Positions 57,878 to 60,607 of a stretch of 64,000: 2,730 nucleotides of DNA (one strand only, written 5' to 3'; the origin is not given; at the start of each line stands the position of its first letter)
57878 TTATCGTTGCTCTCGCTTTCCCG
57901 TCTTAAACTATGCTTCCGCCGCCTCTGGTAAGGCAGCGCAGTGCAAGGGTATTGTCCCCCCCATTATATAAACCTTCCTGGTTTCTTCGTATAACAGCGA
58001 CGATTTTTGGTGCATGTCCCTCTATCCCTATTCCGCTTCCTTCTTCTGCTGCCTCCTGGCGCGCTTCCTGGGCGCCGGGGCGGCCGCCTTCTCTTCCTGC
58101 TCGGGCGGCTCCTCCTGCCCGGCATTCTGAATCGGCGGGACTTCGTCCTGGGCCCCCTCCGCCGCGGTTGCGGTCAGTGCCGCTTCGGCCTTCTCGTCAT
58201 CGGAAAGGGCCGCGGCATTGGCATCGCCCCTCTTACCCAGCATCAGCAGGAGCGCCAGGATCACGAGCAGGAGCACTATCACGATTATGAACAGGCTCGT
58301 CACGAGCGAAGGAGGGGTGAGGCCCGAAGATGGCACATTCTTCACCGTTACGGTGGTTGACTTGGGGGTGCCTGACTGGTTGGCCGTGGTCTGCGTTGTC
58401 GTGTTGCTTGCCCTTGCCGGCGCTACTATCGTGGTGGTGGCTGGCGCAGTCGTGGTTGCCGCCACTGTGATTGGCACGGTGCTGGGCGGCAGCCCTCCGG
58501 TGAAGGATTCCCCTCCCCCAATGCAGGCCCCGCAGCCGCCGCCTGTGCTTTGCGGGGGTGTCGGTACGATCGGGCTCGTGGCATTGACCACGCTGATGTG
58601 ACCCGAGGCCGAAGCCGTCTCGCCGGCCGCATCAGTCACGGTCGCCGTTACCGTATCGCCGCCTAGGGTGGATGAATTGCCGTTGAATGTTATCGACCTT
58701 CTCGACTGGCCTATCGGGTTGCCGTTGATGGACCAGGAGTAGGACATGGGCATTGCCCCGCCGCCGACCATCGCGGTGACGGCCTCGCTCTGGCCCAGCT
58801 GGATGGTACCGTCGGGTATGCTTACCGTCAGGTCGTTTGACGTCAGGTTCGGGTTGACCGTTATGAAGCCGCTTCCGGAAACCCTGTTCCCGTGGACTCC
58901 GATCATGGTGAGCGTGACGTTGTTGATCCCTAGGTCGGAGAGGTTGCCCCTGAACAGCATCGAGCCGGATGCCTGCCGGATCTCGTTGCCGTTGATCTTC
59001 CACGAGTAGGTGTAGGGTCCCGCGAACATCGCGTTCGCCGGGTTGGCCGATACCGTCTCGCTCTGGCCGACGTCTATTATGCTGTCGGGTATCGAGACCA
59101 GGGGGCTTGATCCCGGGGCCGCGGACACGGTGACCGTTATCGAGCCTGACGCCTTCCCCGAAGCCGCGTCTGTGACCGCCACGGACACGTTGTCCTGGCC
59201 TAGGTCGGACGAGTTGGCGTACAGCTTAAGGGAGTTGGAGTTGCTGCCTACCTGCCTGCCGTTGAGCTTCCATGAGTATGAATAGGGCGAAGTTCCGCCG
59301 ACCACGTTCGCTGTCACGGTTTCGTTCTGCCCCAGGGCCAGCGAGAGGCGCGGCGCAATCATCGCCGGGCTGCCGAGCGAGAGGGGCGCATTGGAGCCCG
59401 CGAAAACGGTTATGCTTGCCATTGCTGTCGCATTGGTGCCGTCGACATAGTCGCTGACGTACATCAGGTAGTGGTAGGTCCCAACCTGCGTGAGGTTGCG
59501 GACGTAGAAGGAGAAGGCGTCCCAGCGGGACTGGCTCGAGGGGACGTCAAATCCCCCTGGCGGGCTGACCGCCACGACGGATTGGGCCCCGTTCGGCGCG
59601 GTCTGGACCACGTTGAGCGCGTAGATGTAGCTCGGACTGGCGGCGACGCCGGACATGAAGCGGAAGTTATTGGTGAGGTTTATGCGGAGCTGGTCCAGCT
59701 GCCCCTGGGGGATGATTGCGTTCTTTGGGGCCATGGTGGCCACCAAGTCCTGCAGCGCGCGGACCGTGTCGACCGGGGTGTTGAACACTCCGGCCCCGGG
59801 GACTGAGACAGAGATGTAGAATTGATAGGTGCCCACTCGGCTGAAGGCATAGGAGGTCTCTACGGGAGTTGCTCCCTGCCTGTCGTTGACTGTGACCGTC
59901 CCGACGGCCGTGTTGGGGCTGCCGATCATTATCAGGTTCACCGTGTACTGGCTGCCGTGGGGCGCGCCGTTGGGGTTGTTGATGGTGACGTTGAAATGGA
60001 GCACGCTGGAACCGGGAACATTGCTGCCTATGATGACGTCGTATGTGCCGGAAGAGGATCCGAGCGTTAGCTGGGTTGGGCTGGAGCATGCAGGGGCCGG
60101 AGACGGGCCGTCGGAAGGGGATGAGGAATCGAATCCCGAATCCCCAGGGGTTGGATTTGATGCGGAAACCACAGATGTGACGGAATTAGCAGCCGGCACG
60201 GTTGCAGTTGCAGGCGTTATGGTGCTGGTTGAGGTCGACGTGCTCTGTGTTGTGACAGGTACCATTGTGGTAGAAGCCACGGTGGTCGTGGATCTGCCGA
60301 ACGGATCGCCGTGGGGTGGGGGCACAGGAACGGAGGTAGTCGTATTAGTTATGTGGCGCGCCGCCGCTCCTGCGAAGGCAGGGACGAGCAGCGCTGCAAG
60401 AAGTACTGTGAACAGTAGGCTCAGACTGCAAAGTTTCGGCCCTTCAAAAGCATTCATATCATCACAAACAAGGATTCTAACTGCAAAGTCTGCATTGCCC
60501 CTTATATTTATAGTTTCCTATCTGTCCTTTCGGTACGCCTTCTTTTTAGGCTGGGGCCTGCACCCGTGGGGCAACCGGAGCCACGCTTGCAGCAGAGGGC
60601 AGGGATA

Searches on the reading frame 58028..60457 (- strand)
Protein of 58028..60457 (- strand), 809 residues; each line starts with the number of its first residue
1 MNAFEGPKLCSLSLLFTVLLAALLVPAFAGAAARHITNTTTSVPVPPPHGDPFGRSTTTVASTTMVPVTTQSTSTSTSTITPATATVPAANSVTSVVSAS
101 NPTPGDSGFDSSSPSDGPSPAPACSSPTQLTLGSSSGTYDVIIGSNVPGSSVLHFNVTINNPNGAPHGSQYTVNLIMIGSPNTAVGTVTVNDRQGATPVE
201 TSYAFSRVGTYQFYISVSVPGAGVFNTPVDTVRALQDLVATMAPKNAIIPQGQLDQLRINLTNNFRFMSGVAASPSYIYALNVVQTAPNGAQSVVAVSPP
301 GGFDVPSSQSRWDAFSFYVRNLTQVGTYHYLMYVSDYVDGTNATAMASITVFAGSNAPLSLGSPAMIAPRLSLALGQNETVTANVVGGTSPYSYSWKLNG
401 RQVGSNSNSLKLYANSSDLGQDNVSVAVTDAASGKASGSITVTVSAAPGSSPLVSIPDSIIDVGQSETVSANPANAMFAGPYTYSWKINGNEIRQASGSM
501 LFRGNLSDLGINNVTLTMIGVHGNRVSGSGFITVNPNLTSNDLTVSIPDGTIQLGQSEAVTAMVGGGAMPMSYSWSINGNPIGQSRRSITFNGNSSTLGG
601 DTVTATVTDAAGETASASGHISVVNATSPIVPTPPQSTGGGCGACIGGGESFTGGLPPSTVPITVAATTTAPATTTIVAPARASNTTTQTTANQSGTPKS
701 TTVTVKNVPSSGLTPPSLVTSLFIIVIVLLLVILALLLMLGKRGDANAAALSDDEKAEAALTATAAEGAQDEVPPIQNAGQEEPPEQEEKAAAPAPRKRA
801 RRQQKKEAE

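Call 17: find_encoding_contigs(protein=window:58028-60457:-, flank=5000, max_places=6)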
Protein window:58028-60457:- (809 aa): 1 contig read that carries it; 1 place shown.
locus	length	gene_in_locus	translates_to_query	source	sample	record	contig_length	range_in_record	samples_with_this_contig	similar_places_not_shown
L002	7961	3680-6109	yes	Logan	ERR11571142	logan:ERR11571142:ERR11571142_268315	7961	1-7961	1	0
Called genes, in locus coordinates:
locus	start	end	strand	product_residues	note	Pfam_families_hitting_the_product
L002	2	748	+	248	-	?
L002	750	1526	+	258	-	PF01061:ABC2_membrane, PF12698:ABC2_membrane_3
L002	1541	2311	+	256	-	-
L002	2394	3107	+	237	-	-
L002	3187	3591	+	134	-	-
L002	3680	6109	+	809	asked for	PF13927:Ig_3 (faint)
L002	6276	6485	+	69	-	-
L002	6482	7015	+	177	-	-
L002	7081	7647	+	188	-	-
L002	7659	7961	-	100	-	?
